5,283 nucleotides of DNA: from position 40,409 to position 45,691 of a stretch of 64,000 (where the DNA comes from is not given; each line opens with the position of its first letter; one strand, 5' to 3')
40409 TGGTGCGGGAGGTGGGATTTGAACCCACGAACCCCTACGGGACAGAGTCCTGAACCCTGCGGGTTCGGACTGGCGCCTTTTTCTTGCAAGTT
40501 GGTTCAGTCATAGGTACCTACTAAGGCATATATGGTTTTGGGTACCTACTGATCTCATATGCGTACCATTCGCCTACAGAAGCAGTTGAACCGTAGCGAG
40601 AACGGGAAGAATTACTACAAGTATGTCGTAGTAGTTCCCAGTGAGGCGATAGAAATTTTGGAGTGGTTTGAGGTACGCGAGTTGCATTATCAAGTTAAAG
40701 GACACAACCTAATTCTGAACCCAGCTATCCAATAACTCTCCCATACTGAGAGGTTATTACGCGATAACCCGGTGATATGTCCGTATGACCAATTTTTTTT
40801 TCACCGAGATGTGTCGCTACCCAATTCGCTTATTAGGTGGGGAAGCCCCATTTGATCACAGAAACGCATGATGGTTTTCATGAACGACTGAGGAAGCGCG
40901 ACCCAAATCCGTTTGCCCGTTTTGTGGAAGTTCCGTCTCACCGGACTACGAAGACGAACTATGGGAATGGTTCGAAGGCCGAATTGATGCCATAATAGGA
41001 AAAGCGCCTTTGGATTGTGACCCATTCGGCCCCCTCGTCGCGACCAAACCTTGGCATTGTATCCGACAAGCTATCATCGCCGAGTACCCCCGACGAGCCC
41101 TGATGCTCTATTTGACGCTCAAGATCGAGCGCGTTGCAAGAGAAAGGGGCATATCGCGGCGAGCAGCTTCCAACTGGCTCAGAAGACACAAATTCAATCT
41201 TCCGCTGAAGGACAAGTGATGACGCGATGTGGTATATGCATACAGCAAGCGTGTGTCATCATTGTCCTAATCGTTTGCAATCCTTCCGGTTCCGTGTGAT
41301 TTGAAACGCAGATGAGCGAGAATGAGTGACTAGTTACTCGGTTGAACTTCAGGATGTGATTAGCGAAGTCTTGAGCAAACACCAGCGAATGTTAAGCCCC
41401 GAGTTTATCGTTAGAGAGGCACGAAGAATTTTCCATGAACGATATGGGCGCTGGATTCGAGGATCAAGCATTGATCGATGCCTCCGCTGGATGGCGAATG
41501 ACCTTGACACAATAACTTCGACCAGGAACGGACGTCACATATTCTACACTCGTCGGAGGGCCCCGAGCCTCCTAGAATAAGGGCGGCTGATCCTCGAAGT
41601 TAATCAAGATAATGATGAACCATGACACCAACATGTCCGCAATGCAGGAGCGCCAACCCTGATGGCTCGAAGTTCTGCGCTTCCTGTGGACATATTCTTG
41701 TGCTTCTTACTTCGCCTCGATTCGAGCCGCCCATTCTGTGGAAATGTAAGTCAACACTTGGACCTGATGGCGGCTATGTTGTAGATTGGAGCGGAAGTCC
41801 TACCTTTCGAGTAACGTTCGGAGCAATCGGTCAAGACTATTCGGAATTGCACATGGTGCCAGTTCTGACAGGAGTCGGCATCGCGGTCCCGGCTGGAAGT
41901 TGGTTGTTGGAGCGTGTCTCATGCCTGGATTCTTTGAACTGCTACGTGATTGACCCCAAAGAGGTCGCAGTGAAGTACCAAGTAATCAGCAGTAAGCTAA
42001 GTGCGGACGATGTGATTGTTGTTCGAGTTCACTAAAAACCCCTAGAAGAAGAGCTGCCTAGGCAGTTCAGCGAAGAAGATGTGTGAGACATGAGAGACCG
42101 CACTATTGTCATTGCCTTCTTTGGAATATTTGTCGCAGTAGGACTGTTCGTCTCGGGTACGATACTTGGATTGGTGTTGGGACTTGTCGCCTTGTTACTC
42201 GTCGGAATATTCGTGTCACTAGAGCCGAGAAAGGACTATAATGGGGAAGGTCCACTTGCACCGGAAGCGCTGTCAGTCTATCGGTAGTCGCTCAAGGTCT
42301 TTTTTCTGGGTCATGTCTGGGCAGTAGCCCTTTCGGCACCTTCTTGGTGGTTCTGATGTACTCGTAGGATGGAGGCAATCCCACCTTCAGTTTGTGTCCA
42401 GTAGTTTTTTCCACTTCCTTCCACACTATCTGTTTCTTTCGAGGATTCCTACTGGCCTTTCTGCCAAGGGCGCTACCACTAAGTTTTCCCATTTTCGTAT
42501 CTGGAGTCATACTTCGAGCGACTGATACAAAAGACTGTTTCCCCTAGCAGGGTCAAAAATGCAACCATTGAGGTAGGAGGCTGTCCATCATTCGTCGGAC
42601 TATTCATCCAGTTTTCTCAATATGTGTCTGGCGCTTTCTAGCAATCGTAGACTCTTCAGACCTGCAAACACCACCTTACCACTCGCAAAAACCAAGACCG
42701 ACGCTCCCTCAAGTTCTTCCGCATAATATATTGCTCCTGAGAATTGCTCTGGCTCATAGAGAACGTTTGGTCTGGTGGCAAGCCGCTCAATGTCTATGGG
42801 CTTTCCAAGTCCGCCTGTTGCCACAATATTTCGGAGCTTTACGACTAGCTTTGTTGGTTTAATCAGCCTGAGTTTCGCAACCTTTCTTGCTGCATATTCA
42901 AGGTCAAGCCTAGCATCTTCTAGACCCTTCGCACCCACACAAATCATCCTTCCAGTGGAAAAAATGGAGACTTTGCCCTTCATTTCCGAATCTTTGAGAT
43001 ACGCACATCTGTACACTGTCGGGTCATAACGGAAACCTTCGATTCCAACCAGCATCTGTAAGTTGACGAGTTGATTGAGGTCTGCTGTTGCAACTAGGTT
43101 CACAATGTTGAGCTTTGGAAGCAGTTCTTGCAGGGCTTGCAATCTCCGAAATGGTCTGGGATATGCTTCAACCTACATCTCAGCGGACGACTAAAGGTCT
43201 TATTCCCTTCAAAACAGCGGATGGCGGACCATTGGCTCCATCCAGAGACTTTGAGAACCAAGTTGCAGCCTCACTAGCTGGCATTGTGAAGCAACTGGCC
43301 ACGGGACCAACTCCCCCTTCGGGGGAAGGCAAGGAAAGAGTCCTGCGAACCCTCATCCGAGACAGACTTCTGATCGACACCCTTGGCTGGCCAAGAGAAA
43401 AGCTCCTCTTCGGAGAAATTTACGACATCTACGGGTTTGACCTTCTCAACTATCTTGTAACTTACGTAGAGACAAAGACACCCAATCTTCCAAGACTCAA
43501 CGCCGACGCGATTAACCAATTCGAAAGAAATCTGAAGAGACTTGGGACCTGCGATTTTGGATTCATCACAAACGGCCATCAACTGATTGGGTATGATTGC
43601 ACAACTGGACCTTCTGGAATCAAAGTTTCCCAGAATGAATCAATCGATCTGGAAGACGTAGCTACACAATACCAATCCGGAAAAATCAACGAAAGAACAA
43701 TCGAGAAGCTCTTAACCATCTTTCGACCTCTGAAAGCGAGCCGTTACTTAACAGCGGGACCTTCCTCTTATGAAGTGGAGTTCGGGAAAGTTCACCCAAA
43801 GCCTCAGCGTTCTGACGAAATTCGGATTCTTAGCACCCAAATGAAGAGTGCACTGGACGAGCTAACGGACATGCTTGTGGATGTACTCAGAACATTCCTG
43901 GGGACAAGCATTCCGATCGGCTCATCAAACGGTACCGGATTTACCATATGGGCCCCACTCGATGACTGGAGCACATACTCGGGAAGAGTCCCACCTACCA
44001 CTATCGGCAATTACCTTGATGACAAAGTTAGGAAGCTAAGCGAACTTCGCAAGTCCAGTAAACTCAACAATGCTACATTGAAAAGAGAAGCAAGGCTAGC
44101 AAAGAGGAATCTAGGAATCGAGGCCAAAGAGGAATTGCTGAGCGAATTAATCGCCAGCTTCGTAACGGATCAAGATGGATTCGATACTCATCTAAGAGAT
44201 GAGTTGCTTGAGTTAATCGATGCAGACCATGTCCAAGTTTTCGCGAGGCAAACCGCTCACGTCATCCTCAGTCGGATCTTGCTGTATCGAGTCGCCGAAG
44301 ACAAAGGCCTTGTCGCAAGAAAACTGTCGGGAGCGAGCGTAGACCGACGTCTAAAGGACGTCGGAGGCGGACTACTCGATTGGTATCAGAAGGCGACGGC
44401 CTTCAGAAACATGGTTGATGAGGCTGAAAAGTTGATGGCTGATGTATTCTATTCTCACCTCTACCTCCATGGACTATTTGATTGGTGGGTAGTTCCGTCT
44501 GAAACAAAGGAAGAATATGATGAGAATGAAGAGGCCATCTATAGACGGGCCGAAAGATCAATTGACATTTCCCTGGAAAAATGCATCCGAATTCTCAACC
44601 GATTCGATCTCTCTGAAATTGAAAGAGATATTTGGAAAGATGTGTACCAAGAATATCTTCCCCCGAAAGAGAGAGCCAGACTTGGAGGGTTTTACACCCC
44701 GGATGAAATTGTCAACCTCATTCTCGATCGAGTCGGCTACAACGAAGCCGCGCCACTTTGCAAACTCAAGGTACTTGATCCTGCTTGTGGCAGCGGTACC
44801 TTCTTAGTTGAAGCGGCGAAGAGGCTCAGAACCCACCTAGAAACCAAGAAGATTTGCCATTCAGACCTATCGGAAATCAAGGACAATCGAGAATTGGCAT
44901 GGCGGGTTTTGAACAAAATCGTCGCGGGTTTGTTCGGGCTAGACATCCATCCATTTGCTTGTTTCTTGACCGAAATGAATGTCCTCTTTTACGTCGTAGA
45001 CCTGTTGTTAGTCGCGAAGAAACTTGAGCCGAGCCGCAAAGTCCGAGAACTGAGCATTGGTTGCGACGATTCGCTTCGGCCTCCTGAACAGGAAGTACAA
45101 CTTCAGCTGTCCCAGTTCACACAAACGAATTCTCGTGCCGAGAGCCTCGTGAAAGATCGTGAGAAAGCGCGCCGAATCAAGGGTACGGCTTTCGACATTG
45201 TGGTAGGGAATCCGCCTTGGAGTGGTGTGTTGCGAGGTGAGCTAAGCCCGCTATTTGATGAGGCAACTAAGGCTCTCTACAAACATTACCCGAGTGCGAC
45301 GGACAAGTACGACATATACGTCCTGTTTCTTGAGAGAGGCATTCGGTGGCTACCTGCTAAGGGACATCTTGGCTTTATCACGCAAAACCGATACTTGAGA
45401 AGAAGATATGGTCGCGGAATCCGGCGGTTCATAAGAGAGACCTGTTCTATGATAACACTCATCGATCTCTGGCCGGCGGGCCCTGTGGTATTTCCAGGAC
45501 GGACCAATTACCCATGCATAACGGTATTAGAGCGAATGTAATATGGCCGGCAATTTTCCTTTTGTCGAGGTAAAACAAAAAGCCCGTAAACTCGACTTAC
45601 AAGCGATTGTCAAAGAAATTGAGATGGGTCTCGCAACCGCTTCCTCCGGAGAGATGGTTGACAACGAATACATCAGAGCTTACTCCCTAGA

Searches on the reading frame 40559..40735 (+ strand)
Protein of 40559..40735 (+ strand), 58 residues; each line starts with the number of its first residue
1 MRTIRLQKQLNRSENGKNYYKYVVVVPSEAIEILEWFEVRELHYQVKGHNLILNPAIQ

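Call 9: search_protein_families(library=phrogs, proteins=[window:40559-40735:+], max_evalue=1)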
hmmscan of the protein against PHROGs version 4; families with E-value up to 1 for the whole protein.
window:40559-40735:+ (58 aa): 2 families
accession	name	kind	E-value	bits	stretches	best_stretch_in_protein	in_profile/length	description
phrog_37507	-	unknown function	0.065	14.1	1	7-25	31-49/55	-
phrog_661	-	unknown function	0.26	12.1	1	23-53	20-50/61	-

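Call 10: search_protein_families(library=ncbifam, proteins=[window:40559-40735:+], max_evalue=1)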
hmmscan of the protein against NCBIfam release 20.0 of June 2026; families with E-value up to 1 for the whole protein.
window:40559-40735:+ (58 aa): 0 families

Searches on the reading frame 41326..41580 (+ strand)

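Call 9: search_protein_families(library=phrogs, proteins=[window:41326-41580:+], max_evalue=1)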
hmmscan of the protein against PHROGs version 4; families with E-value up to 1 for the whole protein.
window:41326-41580:+ (84 aa): 2 families
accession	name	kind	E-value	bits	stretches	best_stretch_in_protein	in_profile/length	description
phrog_647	-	unknown function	0.13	13.3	1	4-59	3-53/125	-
phrog_7488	-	unknown function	0.38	12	1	30-62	101-133/144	-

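Call 10: search_protein_families(library=ncbifam, proteins=[window:41326-41580:+], max_evalue=1)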
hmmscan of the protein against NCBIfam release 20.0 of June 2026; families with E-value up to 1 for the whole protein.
window:41326-41580:+ (84 aa): 0 families

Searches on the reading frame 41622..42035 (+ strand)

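Call 9: search_protein_families(library=phrogs, proteins=[window:41622-42035:+], max_evalue=1)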
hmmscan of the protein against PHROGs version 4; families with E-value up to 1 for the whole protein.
window:41622-42035:+ (137 aa): 2 families
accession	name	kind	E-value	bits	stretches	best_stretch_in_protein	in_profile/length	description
phrog_2546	-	unknown function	0.16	13.2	1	4-24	2-22/180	-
phrog_16351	-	DNA, RNA and nucleotide metabolism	0.37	12.3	1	4-26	65-87/97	DNA binding protein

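Call 10: search_protein_families(library=ncbifam, proteins=[window:41622-42035:+], max_evalue=1)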
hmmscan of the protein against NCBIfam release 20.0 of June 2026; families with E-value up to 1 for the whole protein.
window:41622-42035:+ (137 aa): 2 families
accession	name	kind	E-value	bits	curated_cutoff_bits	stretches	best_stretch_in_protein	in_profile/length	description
NF011149.0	PRK14559.1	equivalog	0.0025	16.6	374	1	5-27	4-26/642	serine/threonine phosphatase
NF045510.1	4Cys_prefix_kin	domain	0.0028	17.9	24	1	6-24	5-24/26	4-Cys prefix domain-containing protein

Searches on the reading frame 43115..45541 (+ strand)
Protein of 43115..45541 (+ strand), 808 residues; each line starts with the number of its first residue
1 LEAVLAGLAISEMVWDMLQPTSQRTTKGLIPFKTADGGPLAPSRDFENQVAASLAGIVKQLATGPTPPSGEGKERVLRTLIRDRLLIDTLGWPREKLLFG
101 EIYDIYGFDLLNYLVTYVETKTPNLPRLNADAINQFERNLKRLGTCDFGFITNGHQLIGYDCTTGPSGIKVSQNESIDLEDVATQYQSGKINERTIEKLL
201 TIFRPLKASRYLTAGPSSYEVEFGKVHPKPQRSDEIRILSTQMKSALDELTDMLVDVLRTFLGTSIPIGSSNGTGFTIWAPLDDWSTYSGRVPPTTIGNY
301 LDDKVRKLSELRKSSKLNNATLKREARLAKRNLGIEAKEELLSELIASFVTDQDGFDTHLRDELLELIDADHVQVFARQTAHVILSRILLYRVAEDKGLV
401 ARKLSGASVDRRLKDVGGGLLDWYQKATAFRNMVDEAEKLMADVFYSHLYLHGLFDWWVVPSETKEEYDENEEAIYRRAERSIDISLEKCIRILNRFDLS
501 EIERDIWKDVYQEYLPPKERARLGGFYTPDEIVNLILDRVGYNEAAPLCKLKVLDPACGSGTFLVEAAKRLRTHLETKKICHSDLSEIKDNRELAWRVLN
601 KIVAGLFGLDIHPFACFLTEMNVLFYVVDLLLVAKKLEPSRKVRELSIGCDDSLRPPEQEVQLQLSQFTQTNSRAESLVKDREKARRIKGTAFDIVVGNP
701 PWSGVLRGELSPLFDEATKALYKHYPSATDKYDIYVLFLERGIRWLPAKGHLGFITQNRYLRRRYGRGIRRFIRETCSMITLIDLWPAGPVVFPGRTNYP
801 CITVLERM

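Call 4: search_protein_families(library=pfam, proteins=[window:43115-45541:+], max_evalue=1)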
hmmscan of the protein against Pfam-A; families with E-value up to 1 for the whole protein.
window:43115-45541:+ (808 aa): 5 families
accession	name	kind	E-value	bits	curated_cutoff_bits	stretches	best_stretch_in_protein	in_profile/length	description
PF07669.17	Eco57I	-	2.8e-24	86.6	25.3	1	606-785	3-165/171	Eco57I restriction-modification methylase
PF02384.22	N6_Mtase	-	3.3e-15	56.6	20.4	1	505-785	4-213/311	N-6 DNA Methylase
PF20473.4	MmeI_Mtase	-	9.9e-08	31.9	27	1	548-706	18-149/259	MmeI, DNA-methyltransferase domain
PF01170.24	UPF0020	-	8e-06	26.1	22.3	1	552-654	31-85/197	RMKL-like, methyltransferase domain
PF13847.12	Methyltransf_31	-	0.088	12.9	27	1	551-574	5-28/145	Methyltransferase domain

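Call 5: search_protein_families(library=padloc, proteins=[window:43115-45541:+], max_evalue=1)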
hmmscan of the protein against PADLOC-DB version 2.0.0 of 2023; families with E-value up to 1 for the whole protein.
window:43115-45541:+ (808 aa): 84 families (the best 25 are shown)
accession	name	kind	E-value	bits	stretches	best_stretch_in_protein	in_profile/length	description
PDLC03630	REase_MTase_IIG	-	7.1e-30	101.6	2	499-634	340-477/1100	Type IIG restriction enzyme-methyltransferase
PDLC03313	MTase_II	-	6.1e-28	95.6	2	691-807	143-253/563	Type II methyltransferase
PDLC03604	REase_MTase_IIG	-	4.3e-25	85.9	1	517-807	351-647/1011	Type IIG restriction enzyme-methyltransferase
PDLC03338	MTase_II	-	4e-21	73.4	2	510-634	116-224/604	Type II methyltransferase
PDLC02529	PglX|PglXI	-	4.7e-21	72.2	1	505-784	182-448/1189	PglX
PDLC04134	mad2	-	5.9e-21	72.8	1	484-787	231-427/492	mads_2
PDLC03335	MTase_II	-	1.7e-18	64.6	2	690-806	194-303/607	Type II methyltransferase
PDLC03021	MTase_I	-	1.2e-15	55.4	2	485-628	123-250/491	Type I methyltransferase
PDLC03601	REase_MTase_IIG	-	1.2e-15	54.4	2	691-786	672-762/1110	Type IIG restriction enzyme-methyltransferase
PDLC03612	REase_MTase_IIG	-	1.3e-15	54.7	2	692-806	806-913/1247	Type IIG restriction enzyme-methyltransferase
PDLC03235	MTase_II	-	2.7e-15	54.2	1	502-786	81-336/648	Type II methyltransferase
PDLC03348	MTase_II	-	6.3e-14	49.4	2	504-625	201-311/727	Type II methyltransferase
PDLC03625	REase_MTase_IIG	-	1.5e-13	47.4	1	501-591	383-469/1109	Type IIG restriction enzyme-methyltransferase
PDLC03627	REase_MTase_IIG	-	1.9e-13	47.1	2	547-787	404-657/1136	Type IIG restriction enzyme-methyltransferase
PDLC03318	MTase_II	-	3.7e-13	46.7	1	487-785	307-602/723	Type II methyltransferase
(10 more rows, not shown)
